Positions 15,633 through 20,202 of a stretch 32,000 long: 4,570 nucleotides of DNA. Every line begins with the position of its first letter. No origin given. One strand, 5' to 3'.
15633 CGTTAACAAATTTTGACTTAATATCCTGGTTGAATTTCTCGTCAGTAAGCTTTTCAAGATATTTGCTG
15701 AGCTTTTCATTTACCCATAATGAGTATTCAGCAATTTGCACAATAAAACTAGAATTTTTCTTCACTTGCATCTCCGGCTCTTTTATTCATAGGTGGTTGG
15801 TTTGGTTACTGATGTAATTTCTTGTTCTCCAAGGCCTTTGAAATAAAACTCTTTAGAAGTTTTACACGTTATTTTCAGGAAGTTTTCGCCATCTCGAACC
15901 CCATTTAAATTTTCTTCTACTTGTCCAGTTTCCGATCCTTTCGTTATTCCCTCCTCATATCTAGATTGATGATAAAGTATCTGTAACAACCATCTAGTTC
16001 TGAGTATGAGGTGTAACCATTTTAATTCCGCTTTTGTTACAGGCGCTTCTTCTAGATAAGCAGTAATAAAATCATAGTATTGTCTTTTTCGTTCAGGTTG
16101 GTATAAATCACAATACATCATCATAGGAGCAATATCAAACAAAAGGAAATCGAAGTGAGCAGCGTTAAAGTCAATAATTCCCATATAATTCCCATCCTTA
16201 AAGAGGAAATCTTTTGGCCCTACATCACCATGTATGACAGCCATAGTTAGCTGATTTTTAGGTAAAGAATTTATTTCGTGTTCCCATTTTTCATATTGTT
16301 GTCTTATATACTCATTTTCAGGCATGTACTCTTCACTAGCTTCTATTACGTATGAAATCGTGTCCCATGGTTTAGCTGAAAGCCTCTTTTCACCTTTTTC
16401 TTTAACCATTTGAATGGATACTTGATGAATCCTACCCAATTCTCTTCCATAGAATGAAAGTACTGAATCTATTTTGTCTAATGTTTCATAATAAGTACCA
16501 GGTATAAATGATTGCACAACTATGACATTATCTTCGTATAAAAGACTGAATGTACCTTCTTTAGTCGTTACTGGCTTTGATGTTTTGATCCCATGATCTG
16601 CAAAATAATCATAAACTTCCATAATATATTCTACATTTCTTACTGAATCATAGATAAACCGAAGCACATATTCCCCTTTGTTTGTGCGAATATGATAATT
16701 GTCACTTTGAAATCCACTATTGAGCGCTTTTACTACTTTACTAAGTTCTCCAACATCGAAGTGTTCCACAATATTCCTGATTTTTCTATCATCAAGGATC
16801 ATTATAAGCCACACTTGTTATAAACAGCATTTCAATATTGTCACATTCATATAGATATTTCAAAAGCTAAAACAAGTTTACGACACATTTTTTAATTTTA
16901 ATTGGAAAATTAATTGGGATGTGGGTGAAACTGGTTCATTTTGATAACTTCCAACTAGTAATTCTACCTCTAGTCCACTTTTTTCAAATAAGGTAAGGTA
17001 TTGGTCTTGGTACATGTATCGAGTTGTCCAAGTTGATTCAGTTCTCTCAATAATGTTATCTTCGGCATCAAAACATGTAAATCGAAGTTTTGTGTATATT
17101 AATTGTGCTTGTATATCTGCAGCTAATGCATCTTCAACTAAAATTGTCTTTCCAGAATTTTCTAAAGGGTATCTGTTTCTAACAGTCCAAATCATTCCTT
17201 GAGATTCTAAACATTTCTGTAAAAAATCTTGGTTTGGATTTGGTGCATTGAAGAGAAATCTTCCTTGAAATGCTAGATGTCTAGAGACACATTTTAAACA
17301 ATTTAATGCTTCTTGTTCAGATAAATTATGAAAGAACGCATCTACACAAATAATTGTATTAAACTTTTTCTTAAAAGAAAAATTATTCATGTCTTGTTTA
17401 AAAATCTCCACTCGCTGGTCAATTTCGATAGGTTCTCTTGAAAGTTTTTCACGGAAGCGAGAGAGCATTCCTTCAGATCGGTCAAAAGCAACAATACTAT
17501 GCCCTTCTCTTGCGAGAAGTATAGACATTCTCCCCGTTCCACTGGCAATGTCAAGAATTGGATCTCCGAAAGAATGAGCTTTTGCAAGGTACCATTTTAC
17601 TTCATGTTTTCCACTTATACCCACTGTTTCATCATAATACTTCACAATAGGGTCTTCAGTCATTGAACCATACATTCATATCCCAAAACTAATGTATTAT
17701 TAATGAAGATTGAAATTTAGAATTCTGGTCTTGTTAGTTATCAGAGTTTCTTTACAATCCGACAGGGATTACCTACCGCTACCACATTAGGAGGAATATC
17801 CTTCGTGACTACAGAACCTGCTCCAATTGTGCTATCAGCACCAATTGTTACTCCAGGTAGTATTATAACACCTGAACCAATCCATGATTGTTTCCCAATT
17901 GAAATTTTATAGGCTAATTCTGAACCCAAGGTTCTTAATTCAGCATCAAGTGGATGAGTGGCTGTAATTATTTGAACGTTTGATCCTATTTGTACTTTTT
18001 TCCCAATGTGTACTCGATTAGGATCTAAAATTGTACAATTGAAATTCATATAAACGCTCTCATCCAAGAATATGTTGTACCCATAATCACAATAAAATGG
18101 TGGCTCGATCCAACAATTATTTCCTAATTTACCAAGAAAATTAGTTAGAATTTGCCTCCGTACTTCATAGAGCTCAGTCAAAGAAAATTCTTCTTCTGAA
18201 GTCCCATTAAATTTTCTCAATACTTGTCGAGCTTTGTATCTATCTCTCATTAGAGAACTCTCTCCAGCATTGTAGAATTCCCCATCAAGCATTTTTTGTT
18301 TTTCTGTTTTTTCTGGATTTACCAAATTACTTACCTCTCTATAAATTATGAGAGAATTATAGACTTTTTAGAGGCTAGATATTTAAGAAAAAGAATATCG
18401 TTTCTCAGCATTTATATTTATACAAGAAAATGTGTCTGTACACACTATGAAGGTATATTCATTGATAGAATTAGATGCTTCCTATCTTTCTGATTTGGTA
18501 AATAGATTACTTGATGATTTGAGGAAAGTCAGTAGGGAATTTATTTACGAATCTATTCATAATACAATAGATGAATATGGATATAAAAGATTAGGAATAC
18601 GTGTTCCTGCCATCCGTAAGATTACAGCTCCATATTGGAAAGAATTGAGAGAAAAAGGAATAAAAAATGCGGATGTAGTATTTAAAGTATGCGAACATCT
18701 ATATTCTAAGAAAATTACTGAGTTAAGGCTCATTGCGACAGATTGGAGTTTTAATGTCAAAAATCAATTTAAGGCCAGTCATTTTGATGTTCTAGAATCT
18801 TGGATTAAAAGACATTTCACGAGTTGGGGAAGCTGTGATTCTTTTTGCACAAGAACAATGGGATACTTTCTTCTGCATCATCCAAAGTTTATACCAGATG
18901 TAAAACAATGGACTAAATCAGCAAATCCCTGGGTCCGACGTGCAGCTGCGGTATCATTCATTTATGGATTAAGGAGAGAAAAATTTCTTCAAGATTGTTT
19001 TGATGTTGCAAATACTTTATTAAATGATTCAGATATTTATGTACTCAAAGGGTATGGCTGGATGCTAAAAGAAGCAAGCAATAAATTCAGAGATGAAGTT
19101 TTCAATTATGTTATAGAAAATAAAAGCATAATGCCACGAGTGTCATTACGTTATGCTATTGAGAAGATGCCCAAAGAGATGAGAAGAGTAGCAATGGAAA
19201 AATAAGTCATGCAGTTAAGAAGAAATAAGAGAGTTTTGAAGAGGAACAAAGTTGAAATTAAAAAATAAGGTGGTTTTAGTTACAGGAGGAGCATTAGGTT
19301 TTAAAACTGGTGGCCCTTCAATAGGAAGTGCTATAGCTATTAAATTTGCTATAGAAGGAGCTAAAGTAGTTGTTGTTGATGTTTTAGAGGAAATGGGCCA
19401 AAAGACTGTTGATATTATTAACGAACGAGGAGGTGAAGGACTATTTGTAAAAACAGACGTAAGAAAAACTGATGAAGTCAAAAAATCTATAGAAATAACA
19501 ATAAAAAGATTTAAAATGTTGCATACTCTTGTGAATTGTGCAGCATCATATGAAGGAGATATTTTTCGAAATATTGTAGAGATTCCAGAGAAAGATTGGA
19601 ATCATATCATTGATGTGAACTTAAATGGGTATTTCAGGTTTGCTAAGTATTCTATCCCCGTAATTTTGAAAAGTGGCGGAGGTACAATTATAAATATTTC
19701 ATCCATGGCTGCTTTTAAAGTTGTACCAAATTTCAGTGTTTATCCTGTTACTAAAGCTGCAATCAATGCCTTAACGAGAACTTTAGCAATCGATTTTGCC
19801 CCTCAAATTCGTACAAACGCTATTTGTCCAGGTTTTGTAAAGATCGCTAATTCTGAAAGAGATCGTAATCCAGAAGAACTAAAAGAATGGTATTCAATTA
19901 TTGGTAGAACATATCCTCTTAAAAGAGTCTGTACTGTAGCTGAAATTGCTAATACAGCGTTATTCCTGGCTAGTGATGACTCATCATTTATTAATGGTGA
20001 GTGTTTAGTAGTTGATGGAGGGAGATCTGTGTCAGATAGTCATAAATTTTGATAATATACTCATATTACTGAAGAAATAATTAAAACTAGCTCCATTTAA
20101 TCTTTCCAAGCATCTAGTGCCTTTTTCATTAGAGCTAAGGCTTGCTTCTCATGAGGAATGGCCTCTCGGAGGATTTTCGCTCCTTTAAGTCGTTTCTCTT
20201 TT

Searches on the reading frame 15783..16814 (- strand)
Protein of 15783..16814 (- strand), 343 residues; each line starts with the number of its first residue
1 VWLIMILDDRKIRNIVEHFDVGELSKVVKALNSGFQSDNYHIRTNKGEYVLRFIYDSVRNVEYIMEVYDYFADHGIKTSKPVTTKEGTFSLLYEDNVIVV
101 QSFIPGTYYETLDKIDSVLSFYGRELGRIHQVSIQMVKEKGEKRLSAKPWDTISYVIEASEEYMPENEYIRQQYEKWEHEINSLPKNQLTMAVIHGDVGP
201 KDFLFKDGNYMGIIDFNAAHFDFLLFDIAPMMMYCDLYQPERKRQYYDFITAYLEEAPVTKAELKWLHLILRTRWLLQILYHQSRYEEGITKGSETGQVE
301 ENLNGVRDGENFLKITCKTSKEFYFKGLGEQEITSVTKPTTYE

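Call 36: search_protein_families(library=pfam, proteins=[window:15783-16814:-], max_evalue=0.001)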
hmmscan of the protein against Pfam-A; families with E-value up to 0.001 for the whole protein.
window:15783-16814:- (343 aa): 1 family
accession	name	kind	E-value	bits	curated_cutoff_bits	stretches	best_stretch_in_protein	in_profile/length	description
PF01636.29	APH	-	5.2e-24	85.8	23.2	1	28-256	2-231/239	Phosphotransferase enzyme family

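Call 61: search_solved_structures(query=window:15783-16814:-, max_evalue=0.001)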
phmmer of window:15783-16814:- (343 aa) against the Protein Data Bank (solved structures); distinct sequences matched with E-value up to 0.001: 2.
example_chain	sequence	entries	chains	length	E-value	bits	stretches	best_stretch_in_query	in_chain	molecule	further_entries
2ppq_A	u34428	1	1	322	4.1e-09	39.4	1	9-274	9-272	Homoserine kinase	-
6sui_A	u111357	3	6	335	4.6e-08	35.9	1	40-241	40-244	Phosphotransferase enzyme family protein | Phosphotransferase enzyme family protein, amicoumacin kinase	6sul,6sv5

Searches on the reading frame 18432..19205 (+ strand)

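Call 7: search_protein_families(library=pfam, proteins=[window:18432-19205:+], max_evalue=0.001)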
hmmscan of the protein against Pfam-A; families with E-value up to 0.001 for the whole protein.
window:18432-19205:+ (257 aa): 2 families
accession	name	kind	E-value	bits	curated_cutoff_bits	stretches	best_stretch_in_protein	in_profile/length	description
PF08713.17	DNA_alkylation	-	5.5e-47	160.6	21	1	50-246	24-213/213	DNA alkylation repair enzyme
PF24722.1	DUF7674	-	0.00029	21.3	27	0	159-181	58-83/111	Domain of unknown function (DUF7674)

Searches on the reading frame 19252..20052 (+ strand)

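Call 7: search_protein_families(library=pfam, proteins=[window:19252-20052:+], max_evalue=0.001)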
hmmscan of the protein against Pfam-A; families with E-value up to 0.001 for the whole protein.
window:19252-20052:+ (266 aa): 3 families
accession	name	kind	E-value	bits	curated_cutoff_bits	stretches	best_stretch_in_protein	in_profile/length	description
PF13561.12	adh_short_C2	-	3.2e-61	207.4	27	1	23-257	7-234/236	Enoyl-(Acyl carrier protein) reductase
PF00106.31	adh_short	-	5.2e-43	147.3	26.6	1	6-204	1-189/195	short chain dehydrogenase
PF23441.1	SDR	-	0.00059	19.7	27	0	127-202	126-200/258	SDR-like rossmann domain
